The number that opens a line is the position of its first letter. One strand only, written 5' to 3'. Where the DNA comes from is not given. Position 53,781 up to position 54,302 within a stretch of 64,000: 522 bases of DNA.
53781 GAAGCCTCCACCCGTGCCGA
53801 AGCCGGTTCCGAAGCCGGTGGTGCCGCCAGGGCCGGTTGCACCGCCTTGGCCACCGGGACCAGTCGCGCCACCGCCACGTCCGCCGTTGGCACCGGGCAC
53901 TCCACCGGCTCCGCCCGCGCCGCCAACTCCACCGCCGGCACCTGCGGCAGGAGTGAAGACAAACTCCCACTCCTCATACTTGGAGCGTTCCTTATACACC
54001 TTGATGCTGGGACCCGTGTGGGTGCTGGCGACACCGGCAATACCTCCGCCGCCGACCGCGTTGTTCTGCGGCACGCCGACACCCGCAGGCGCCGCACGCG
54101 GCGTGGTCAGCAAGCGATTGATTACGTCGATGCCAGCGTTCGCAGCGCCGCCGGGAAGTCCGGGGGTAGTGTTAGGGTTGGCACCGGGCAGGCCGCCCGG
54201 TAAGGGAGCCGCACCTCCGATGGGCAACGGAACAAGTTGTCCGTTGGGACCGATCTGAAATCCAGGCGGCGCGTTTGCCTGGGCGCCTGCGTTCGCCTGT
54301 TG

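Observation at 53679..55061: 460-aa pseudopilin-like protein with QQFPG repeats and a Gly-rich tail occupying the slot where a secretin is expected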

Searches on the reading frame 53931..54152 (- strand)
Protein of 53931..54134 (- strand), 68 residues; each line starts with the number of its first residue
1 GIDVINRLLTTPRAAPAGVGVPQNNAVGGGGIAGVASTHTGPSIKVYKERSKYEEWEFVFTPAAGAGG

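Call 15: search_protein_families(library=pfam, proteins=[window:53931-54134:-], max_evalue=10)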
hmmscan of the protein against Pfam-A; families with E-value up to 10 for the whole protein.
seq(68 aa): 0 families

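Call 53: search_solved_structures(query=A6, max_evalue=10, show_alignments=3)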
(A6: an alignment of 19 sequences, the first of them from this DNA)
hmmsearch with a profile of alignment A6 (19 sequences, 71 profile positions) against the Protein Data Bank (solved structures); distinct sequences matched with E-value up to 10: 3.
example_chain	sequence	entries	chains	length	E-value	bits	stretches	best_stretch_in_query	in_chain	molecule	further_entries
8crx_H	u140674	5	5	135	1.7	11.7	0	11-41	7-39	30S ribosomal protein S8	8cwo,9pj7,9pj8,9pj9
1fwu_A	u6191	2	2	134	2.2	11.4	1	40-63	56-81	CYSTEINE-RICH DOMAIN OF MANNOSE RECEPTOR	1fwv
1dqg_A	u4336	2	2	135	2.2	11.3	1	40-63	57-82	MANNOSE RECEPTOR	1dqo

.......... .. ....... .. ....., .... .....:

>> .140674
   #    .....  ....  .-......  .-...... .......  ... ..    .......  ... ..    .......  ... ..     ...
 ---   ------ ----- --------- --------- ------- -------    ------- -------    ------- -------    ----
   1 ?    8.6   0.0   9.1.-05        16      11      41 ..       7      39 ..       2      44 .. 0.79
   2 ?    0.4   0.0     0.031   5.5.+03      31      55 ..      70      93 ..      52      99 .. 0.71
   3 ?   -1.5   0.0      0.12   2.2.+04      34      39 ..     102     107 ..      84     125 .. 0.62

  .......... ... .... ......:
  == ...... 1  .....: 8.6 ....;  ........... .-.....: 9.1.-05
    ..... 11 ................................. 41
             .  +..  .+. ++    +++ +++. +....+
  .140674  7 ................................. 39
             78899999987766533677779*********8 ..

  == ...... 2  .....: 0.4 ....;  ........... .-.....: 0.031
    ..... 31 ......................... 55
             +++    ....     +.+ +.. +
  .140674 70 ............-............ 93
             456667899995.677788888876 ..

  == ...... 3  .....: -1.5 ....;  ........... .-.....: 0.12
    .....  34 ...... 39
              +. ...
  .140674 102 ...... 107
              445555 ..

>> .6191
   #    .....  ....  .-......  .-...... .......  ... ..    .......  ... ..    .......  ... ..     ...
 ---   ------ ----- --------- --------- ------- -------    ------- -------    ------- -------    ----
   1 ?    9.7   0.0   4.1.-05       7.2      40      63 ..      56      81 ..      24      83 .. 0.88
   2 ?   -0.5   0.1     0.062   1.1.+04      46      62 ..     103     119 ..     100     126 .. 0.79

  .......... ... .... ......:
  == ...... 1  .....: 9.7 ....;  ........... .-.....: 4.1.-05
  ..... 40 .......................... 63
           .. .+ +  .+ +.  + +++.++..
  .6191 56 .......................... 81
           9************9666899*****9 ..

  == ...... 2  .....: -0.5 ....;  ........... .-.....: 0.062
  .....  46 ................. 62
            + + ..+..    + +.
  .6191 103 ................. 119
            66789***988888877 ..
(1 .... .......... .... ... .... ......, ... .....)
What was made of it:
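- No peptidoglycan-binding or secretin-binding domain is detectable (calls 15, 53).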

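Call 58: find_homologous_proteins(query=A6, max_evalue=0.001)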
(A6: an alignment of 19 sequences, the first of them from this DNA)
Query A6 (19 sequences) (71 aa, profile of the alignment): 498 proteins with E <= 0.001 among 8000 candidates; the best 120 are listed.
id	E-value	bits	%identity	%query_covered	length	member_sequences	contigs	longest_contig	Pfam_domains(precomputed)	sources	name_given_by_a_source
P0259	8.5e-26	107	58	87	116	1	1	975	-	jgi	jgi:hypothetical protein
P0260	2.0e-25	106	53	87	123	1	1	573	-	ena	-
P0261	2.6e-25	106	47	87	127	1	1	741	-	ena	-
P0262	4.4e-25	105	57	93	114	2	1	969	-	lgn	-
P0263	5.2e-25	105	49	90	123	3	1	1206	-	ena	-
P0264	7.7e-25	104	50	94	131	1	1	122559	-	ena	-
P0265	9.5e-25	104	49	94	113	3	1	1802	-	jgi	jgi:hypothetical protein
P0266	9.6e-25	104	47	96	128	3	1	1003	-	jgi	jgi:hypothetical protein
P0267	1.6e-24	103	49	90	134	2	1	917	-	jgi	jgi:hypothetical protein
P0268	1.7e-24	103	47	96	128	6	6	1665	-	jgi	jgi:hypothetical protein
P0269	2.3e-24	103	65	48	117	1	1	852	-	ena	-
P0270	3.0e-24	102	58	92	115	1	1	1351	-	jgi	jgi:hypothetical protein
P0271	6.8e-24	101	56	89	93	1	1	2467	-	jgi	-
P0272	1.2e-23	100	54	96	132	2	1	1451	-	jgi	jgi:hypothetical protein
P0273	1.2e-23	100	45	85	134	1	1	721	-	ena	-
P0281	3.2e-23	99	49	96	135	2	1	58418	-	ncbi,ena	-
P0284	3.8e-23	99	51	92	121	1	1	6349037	-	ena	-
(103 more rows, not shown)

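Call 60: find_encoding_contigs(protein=P0284, flank=10000, max_places=1)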
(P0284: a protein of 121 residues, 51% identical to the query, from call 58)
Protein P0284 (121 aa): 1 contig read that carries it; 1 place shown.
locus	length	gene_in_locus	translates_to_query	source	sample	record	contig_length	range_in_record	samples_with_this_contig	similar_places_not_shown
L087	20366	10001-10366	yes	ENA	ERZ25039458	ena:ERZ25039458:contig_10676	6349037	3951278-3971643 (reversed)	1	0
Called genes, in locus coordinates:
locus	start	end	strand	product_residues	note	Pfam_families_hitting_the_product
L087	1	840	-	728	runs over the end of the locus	PF02225:PA (weak), PF04389:Peptidase_M28, PF04253:TFR_dimer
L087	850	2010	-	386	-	PF00756:Esterase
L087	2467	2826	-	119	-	-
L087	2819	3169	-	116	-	-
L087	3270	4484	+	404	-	PF00482:T2SSF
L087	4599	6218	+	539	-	PF05157:MshEN, PF00437:T2SSE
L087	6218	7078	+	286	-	-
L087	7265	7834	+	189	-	-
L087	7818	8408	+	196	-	-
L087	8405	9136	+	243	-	-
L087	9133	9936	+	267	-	-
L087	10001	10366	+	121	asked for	-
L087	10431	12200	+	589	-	PF07715:Plug, PF00593:TonB_dep_Rec_b-barrel, PF14905:OMP_b-brl_3 (weak)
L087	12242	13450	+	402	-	PF02515:CoA_transf_3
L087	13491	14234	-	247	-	PF07505:DUF5131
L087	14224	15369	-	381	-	-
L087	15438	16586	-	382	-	PF02515:CoA_transf_3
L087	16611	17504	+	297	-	PF00378:ECH_1, PF16113:ECH_2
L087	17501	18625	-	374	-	PF00108:Thiolase_N, PF22691:Thiolase_C_1 (faint), PF02803:Thiolase_C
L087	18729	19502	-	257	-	PF08668:HDOD, PF01966:HD (weak)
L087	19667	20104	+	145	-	PF00403:HMA (weak)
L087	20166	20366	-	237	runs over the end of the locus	PF00378:ECH_1, PF16113:ECH_2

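Call 61: list_cluster_members(proteins=[P0281, P0254, P0201, P0186, P0171, P0230, P0244, P0127, P0208, P0226])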
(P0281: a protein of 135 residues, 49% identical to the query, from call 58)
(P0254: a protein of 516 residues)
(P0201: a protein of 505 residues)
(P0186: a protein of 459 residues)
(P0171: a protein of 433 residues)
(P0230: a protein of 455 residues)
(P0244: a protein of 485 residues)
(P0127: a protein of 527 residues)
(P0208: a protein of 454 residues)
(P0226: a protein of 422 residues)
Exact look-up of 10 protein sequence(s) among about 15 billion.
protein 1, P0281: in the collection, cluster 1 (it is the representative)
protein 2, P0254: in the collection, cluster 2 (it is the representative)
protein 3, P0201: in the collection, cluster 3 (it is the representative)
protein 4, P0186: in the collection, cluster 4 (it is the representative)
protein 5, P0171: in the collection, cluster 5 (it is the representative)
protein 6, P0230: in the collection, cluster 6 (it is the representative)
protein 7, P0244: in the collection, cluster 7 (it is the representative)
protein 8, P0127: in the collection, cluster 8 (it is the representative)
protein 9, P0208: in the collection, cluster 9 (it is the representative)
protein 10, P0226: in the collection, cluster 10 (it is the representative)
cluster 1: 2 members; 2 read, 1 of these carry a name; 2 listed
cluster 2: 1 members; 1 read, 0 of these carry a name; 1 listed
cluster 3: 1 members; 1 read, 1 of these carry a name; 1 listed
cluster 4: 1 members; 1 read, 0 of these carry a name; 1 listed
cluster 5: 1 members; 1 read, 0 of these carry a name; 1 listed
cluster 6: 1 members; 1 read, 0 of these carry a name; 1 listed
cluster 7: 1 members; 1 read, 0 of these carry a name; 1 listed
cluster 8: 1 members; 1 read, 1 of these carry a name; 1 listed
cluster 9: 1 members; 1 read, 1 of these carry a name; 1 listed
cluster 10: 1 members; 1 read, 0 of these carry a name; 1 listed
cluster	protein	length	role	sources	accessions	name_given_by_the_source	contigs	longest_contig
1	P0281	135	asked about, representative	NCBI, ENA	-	-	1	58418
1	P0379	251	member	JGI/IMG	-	hypothetical protein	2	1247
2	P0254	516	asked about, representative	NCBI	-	-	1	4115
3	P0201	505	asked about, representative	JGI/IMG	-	hypothetical protein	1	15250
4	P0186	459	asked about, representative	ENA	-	-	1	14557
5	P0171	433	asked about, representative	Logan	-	-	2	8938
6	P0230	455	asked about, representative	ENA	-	-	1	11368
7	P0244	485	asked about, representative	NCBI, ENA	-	-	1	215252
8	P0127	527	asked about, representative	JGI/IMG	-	hypothetical protein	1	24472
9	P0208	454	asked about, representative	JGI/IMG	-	hypothetical protein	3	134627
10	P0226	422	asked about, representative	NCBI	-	-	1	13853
